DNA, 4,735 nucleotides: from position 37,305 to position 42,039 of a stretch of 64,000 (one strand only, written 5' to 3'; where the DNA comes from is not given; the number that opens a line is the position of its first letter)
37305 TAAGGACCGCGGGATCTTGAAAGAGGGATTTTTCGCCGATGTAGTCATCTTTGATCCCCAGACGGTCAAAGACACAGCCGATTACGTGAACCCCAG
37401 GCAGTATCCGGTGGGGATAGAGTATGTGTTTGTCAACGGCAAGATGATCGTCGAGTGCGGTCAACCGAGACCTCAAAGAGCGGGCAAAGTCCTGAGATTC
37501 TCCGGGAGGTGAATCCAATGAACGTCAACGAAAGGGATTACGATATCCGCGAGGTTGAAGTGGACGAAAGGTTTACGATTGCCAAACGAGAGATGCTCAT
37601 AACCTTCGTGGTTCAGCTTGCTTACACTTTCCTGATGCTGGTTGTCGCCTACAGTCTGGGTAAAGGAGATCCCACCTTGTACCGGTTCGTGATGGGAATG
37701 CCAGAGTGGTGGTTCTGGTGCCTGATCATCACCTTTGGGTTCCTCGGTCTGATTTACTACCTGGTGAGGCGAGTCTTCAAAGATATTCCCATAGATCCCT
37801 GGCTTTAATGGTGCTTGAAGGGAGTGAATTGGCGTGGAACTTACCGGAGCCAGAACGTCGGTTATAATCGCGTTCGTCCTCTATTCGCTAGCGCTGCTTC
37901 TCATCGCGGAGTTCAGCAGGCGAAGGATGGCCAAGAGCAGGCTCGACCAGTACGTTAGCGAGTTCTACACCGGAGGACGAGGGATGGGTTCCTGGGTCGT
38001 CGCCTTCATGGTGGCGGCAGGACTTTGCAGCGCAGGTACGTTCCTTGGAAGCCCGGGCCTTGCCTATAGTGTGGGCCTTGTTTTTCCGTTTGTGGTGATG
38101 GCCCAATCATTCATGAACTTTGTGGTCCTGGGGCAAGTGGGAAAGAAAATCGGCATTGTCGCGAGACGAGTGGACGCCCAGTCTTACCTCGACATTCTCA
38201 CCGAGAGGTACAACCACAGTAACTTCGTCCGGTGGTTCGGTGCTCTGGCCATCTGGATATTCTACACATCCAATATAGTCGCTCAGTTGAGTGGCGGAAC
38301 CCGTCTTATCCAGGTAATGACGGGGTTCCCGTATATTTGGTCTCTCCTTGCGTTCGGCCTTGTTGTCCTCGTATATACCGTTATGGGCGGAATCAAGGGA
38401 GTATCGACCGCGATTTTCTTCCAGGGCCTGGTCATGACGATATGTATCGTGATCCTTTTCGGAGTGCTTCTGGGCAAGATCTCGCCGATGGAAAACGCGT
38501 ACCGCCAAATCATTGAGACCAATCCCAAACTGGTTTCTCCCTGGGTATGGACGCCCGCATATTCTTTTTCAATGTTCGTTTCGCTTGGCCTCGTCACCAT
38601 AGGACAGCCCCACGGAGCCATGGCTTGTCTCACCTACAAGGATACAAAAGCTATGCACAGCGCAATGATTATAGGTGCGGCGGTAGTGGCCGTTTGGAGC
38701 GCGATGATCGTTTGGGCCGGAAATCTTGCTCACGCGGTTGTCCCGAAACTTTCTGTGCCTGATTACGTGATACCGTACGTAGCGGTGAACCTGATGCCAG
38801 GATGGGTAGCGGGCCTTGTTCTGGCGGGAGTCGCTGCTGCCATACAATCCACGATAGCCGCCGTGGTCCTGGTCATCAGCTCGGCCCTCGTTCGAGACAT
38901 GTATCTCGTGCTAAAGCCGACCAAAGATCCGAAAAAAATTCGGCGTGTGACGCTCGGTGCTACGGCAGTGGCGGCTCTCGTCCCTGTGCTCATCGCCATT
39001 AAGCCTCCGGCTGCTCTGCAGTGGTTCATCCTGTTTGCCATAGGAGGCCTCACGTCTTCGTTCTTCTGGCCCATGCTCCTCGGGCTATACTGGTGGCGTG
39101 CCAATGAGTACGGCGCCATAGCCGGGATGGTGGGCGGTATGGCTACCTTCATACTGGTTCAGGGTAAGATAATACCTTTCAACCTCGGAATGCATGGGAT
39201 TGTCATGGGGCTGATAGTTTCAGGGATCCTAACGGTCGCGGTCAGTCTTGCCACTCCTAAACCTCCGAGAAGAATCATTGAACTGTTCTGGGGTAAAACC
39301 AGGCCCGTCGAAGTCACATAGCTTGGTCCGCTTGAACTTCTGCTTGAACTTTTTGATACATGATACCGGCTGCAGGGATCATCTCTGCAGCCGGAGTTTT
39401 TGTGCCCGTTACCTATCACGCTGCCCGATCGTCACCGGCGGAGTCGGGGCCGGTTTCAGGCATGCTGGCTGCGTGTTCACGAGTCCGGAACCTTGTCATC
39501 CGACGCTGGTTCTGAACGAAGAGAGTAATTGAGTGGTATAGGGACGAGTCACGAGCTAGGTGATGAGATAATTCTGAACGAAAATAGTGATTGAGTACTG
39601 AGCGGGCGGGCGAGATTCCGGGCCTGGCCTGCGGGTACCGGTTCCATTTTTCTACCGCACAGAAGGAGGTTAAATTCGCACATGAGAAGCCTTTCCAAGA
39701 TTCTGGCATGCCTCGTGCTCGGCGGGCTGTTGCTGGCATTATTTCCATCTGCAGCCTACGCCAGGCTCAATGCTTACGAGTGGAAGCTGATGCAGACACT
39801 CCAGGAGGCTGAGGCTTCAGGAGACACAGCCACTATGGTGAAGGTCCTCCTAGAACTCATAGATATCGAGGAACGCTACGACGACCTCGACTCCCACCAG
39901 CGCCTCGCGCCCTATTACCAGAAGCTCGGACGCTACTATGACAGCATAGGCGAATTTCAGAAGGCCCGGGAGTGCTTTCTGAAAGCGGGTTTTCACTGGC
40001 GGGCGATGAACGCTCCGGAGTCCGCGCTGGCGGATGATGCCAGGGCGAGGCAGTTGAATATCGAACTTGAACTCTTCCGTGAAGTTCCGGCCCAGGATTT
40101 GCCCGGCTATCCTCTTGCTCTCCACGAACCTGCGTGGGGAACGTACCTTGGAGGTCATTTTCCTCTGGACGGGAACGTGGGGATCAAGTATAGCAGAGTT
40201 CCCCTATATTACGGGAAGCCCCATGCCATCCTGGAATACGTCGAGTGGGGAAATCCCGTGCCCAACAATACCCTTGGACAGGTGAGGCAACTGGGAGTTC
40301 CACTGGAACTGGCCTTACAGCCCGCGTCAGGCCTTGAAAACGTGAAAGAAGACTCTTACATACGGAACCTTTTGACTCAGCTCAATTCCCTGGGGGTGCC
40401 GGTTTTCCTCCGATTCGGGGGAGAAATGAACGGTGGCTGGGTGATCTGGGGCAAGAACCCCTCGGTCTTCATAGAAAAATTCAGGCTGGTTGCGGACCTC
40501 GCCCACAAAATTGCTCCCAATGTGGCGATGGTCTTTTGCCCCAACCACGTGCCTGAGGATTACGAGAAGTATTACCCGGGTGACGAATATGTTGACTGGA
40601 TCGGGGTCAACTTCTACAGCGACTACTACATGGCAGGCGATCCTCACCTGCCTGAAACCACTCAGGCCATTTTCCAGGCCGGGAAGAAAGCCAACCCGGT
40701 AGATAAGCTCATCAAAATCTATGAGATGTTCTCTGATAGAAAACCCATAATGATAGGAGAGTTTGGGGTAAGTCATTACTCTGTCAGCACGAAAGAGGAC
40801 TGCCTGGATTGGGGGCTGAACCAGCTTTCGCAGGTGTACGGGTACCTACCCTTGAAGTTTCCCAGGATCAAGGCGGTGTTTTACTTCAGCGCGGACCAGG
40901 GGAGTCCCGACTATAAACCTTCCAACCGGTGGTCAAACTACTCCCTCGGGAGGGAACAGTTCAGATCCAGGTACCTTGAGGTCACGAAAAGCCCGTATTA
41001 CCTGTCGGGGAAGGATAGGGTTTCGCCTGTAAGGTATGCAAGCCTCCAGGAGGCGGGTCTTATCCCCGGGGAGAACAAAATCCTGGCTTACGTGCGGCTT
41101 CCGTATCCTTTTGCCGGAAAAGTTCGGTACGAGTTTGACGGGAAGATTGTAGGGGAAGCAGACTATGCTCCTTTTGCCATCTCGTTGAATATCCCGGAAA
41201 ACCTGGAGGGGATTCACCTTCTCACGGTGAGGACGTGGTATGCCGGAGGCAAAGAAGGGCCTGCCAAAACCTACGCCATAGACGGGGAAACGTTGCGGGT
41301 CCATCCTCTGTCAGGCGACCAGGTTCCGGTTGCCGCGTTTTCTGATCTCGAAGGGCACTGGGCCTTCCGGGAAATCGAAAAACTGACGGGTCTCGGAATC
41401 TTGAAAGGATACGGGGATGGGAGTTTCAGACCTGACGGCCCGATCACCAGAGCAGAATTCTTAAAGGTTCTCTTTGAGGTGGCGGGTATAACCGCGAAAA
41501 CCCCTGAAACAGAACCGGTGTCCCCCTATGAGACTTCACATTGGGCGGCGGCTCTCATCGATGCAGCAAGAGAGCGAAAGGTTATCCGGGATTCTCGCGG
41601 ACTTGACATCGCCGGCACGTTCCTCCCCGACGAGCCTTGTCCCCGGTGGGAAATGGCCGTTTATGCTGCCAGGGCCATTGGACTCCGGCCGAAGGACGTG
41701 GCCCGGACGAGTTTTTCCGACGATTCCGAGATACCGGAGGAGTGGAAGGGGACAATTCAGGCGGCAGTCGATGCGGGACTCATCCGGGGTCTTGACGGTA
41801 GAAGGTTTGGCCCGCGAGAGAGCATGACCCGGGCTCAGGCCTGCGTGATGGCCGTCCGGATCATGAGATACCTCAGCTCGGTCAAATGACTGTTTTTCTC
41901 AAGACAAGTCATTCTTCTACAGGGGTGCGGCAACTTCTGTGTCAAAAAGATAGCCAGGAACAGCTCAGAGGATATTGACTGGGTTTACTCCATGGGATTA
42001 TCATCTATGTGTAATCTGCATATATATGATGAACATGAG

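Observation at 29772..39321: Sigma-54-activated cluster: YgeY-like hydrolase, two fold-type-II PLP enzymes, a D-aminoacylase, and a DUF997 protein with an SSS symporter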

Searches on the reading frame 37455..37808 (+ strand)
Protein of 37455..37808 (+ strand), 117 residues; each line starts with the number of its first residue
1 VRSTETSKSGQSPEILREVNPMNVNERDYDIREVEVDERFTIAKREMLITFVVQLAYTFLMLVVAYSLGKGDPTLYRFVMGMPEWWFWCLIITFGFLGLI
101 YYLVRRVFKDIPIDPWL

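Call 3: search_protein_families(library=pfam, proteins=[window:37455-37808:+])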
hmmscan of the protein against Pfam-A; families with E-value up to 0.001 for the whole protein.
window:37455-37808:+ (117 aa): 1 family
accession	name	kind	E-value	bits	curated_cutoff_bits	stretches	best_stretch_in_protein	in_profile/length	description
PF06196.17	DUF997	-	3e-20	72.4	26.3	1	42-114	1-74/77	Protein of unknown function (DUF997)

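Call 4: search_protein_families(library=ncbifam, proteins=[window:37455-37808:+])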
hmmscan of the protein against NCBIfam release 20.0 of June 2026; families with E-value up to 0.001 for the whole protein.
window:37455-37808:+ (117 aa): 1 family
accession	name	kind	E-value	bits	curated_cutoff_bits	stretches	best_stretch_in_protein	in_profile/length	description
NF007918.0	PRK10633.1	equivalog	3.3e-09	36.9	107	1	36-114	1-75/80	hypothetical protein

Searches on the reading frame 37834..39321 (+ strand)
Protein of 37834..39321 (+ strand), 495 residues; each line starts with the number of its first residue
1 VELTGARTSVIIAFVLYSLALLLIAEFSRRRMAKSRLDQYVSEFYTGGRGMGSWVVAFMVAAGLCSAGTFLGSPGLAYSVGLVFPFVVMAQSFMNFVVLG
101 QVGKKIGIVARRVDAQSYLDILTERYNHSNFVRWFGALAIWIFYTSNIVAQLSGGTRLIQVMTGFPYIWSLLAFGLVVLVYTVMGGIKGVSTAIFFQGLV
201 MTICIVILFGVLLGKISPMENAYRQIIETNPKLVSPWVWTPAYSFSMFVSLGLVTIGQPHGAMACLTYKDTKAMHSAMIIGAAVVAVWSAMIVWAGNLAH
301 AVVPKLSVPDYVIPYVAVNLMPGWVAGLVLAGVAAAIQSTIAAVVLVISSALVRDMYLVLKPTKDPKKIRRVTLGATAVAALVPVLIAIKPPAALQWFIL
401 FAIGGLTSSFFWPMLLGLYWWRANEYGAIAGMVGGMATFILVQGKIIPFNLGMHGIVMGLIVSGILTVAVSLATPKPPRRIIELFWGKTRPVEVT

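Call 3: search_protein_families(library=pfam, proteins=[window:37834-39321:+])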
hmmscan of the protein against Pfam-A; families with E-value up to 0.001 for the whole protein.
window:37834-39321:+ (495 aa): 1 family
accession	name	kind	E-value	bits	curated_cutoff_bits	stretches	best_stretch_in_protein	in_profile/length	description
PF00474.23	SSF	-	2.9e-60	204.7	22.8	1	44-435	1-406/406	Sodium:solute symporter family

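Call 4: search_protein_families(library=ncbifam, proteins=[window:37834-39321:+])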
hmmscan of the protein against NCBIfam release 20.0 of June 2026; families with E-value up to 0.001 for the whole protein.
window:37834-39321:+ (495 aa): 8 families
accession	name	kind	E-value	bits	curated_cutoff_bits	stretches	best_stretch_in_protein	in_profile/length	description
TIGR02119.1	panF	equivalog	1.4e-103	347.4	328.05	1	9-469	2-463/471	sodium/pantothenate symporter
TIGR00813.1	sss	superfamily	1.1e-56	192.7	184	1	44-435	1-411/411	sodium/solute symporter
TIGR02121.1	Na_Pro_sym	equivalog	1.4e-48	165.8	515.5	1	9-485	2-480/488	sodium/proline symporter PutP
NF011948.0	PRK15419.1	equivalog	2.2e-20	73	955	1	8-478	5-477/502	sodium/proline symporter PutP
TIGR03648.1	Na_symport_lg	subfamily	7.3e-20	70.9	320.75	1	317-481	354-537/547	VC_2705 family sodium/solute symporter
NF006903.2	PRK09395.1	subfamily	1.4e-10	40.2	750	1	9-441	36-477/552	cation/acetate symporter ActP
NF046076.1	monocarbox_MctP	equivalog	5.4e-09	35.2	625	1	19-445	9-440/481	monocarboxylate uptake permease MctP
NF009135.0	PRK12488.1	subfamily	1.9e-08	33.3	850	1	9-441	33-476/549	cation/acetate symporter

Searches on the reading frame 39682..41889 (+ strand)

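Call 30: search_protein_families(library=pfam, proteins=[window:39682-41889:+], max_evalue=0.00001)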
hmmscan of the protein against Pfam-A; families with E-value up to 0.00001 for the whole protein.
window:39682-41889:+ (735 aa): 2 families
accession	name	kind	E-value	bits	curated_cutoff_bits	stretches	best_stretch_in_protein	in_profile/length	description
PF00395.25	SLH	-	2.5e-27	95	20.8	2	553-593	2-43/44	S-layer homology domain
PF02156.21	Glyco_hydro_26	-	6.8e-12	45.8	20.2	1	227-316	139-235/311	Glycosyl hydrolase family 26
